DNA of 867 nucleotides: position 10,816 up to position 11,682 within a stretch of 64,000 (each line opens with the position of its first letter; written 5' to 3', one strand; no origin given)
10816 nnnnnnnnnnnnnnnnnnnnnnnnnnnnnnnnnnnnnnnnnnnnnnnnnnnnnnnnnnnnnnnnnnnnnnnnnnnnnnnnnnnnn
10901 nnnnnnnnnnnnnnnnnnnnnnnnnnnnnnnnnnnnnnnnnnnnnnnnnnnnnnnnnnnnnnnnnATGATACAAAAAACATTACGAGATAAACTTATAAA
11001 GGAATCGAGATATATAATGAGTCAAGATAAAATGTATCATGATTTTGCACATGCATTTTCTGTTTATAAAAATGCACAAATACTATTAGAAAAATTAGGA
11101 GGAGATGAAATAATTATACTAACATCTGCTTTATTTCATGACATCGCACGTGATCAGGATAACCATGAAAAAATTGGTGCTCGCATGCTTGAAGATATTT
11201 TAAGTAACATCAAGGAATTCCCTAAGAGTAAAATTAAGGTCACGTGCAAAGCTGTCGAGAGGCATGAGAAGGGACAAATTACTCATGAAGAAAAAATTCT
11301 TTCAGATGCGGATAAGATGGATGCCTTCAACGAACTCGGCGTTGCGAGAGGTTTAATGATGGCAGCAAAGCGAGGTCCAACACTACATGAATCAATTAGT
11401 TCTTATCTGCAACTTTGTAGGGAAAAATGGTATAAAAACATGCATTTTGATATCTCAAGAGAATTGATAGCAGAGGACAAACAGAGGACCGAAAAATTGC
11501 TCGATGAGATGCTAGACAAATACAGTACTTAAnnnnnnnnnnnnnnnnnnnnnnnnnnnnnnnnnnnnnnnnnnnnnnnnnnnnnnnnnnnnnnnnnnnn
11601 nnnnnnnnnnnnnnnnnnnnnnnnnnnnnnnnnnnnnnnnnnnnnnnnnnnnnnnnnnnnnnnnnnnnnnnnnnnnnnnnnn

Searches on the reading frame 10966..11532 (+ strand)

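Call 9: search_protein_families(library=pfam, proteins=[window:10966-11532:+], max_evalue=0.001)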
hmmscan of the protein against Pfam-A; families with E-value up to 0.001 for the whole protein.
window:10966-11532:+ (188 aa): 1 family
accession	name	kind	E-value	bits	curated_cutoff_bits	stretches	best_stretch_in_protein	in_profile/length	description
PF01966.28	HD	-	1.8e-13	51.2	22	1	27-120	2-115/116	HD domain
